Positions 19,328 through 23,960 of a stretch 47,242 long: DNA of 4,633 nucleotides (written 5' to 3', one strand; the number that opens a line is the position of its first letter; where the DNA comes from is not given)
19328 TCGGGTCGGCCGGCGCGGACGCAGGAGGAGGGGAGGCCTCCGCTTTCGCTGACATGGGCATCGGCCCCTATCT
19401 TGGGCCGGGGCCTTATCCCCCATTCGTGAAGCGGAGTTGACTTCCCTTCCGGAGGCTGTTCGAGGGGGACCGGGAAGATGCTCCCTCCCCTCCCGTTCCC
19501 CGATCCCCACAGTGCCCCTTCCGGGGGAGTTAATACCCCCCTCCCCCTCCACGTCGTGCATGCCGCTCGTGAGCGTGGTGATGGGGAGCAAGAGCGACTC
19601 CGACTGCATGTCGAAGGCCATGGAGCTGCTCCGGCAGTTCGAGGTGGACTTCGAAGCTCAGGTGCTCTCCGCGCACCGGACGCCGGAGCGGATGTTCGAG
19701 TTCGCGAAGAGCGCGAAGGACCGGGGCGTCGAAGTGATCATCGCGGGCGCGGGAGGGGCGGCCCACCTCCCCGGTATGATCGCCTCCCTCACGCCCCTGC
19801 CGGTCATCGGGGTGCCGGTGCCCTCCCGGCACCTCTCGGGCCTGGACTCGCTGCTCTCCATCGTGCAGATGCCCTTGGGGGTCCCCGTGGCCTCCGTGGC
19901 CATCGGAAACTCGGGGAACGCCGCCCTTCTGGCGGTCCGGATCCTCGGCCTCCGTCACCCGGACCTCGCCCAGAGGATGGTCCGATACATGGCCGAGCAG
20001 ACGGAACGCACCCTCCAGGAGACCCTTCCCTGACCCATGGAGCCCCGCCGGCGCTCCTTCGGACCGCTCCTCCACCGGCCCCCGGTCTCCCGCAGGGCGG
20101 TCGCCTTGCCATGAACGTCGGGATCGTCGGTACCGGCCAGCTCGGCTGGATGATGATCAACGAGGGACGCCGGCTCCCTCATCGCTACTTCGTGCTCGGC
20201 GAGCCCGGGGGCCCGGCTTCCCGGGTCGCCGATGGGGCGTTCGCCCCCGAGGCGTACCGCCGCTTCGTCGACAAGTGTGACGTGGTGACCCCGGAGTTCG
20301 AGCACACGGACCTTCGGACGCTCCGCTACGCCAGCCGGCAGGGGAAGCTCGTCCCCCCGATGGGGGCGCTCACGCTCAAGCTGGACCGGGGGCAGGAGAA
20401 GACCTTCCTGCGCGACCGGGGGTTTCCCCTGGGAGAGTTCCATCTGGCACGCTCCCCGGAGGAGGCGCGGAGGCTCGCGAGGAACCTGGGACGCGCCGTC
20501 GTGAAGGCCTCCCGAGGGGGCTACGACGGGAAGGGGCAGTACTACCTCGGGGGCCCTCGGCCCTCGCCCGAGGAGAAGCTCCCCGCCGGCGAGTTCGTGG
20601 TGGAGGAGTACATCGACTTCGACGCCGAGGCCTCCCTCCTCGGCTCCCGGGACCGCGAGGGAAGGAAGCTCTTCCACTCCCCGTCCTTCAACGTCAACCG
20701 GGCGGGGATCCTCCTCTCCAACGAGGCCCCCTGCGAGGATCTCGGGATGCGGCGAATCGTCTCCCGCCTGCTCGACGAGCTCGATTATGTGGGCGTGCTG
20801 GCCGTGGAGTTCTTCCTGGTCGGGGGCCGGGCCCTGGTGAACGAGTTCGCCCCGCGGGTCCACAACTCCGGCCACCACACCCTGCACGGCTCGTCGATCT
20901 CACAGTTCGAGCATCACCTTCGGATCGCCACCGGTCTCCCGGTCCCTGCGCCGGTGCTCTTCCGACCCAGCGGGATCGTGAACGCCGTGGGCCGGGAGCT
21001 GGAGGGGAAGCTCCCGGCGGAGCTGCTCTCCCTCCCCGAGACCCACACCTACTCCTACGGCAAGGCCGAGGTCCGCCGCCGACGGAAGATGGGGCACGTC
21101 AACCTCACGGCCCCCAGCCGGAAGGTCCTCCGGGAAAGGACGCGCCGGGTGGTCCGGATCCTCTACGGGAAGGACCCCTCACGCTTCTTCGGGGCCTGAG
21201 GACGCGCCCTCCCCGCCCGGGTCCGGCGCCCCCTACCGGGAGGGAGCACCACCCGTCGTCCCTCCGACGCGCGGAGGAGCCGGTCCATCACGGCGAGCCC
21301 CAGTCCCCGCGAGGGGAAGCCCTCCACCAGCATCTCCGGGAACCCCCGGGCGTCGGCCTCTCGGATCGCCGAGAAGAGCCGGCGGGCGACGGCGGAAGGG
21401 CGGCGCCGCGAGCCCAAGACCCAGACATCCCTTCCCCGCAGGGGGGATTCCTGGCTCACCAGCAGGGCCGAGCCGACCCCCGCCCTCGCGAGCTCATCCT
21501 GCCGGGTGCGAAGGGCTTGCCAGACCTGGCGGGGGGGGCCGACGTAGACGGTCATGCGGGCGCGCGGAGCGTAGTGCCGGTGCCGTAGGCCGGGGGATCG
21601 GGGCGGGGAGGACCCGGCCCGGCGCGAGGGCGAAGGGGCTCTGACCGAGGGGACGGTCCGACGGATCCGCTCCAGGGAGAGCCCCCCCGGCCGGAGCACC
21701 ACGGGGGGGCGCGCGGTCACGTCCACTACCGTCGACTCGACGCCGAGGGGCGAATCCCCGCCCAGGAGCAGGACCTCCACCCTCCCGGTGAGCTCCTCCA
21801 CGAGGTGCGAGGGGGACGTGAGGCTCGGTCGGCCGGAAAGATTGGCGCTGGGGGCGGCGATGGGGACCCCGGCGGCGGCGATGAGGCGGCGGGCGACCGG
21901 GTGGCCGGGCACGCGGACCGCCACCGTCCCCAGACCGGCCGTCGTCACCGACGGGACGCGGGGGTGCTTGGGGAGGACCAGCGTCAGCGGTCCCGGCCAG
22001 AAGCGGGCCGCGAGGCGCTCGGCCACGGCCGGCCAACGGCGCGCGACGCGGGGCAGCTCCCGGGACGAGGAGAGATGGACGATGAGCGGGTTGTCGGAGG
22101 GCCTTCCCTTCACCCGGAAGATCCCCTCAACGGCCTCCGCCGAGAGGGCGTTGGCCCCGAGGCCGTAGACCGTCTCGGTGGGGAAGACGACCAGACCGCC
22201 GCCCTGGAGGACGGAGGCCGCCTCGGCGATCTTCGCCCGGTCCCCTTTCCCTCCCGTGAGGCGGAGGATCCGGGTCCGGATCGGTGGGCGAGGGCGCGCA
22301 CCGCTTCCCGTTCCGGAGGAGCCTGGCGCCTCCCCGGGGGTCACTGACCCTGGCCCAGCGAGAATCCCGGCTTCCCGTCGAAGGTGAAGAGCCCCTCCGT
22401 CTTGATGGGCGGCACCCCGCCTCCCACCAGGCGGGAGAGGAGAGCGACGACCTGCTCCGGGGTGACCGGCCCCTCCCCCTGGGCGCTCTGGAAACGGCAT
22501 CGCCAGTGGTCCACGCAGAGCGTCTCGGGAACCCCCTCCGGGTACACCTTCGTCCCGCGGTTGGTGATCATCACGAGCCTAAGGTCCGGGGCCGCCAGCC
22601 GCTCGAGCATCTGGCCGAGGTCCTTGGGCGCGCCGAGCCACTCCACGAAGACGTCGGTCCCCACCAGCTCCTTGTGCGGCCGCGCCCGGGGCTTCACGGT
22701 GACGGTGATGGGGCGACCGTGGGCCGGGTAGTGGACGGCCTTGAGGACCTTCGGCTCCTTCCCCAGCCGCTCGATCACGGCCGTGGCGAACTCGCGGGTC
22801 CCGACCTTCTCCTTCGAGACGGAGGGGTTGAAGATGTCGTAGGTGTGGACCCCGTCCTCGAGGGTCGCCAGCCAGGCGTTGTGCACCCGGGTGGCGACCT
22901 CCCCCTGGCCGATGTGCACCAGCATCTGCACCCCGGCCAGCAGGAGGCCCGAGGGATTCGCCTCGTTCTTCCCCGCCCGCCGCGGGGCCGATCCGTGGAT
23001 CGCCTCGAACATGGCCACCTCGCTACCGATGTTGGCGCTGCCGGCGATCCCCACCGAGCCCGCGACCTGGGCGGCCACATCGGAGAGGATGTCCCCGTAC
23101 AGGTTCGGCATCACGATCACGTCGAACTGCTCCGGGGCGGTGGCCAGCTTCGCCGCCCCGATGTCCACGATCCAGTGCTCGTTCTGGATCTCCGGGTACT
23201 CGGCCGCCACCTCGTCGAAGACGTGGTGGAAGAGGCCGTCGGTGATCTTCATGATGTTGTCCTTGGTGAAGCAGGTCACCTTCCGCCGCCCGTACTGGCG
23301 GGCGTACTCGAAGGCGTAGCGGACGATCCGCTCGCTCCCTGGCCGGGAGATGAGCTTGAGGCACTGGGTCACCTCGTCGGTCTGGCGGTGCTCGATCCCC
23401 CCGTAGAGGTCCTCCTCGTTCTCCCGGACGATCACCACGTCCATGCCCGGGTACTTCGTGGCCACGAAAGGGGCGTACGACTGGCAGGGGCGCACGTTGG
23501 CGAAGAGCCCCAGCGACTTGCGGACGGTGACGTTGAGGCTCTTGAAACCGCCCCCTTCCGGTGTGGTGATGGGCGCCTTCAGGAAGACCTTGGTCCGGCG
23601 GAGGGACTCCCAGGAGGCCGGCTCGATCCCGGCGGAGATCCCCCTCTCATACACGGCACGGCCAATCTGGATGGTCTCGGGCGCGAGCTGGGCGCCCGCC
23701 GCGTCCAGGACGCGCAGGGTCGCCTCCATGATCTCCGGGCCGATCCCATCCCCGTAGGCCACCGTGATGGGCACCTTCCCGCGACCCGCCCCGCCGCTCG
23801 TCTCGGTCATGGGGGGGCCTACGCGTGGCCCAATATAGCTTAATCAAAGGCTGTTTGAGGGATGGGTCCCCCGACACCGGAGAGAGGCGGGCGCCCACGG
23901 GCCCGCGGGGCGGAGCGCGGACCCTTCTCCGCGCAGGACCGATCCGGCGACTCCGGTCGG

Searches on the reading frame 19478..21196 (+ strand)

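Call 74: search_protein_families(library=pfam, proteins=[window:19478-21196:+], max_evalue=0.001)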
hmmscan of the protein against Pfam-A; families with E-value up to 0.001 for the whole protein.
window:19478-21196:+ (573 aa): 3 families
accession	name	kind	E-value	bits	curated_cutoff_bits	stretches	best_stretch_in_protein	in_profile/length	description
PF02222.28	ATP-grasp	-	5.9e-39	134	27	1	310-477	2-179/179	ATP-grasp domain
PF17769.7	PurK_C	-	8.8e-15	54.6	22.6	1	500-554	3-56/56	Phosphoribosylaminoimidazole carboxylase C-terminal domain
PF22660.2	RS_preATP-grasp-like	-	1e-13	51.9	27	1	212-299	2-95/98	Ribonucleotide synthetase preATP-grasp domain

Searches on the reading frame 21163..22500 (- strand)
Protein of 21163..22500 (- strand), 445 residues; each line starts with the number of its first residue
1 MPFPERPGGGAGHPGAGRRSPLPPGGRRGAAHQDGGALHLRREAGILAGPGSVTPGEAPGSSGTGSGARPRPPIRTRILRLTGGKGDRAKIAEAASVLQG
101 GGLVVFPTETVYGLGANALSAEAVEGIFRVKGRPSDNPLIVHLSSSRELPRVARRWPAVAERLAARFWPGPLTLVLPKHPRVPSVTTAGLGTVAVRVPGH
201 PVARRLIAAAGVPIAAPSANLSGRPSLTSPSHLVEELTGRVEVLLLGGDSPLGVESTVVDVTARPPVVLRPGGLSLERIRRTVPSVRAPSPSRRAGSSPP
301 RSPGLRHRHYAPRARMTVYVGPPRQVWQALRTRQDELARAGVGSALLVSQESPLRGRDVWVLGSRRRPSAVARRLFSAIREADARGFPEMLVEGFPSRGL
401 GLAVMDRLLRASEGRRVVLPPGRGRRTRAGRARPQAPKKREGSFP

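Call 74: search_protein_families(library=pfam, proteins=[window:21163-22500:-], max_evalue=0.001)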
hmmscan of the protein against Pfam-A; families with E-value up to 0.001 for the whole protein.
window:21163-22500:- (445 aa): 2 families
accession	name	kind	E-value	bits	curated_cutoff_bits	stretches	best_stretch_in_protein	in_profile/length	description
PF01300.24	Sua5_yciO_yrdC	-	1e-59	201.5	25.1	1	97-272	2-178/178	Telomere recombination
PF03481.19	Sua5_C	-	2.7e-23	83.4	22.9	1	276-412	3-135/136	Threonylcarbamoyl-AMP synthase, C-terminal domain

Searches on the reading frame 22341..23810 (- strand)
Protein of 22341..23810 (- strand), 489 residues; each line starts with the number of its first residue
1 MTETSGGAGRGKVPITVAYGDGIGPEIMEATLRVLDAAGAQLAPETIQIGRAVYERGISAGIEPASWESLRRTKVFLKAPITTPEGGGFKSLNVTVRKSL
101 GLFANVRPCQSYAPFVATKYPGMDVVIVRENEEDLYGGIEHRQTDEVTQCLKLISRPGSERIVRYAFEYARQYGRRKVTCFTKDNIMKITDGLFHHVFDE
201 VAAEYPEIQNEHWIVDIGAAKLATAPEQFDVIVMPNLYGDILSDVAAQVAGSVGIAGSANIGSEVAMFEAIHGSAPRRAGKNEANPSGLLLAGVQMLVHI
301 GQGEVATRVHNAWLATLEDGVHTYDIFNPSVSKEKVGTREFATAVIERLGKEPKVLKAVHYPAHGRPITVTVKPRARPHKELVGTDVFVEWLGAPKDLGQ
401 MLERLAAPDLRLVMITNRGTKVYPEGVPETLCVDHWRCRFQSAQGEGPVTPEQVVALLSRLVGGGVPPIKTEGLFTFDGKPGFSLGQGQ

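Call 74: search_protein_families(library=pfam, proteins=[window:22341-23810:-], max_evalue=0.001)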
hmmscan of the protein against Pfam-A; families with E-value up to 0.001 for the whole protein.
window:22341-23810:- (489 aa): 2 families
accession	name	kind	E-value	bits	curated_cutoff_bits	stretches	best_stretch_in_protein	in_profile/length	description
PF00180.25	Iso_dh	-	5.4e-92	309.2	27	1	15-345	2-348/348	Isocitrate/isopropylmalate dehydrogenase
PF18324.6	Isocitrate_DH_C_bact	-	1.5e-38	131.7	25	1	380-489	1-110/110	Bacterial isocitrate dehydrogenase, C-terminal domain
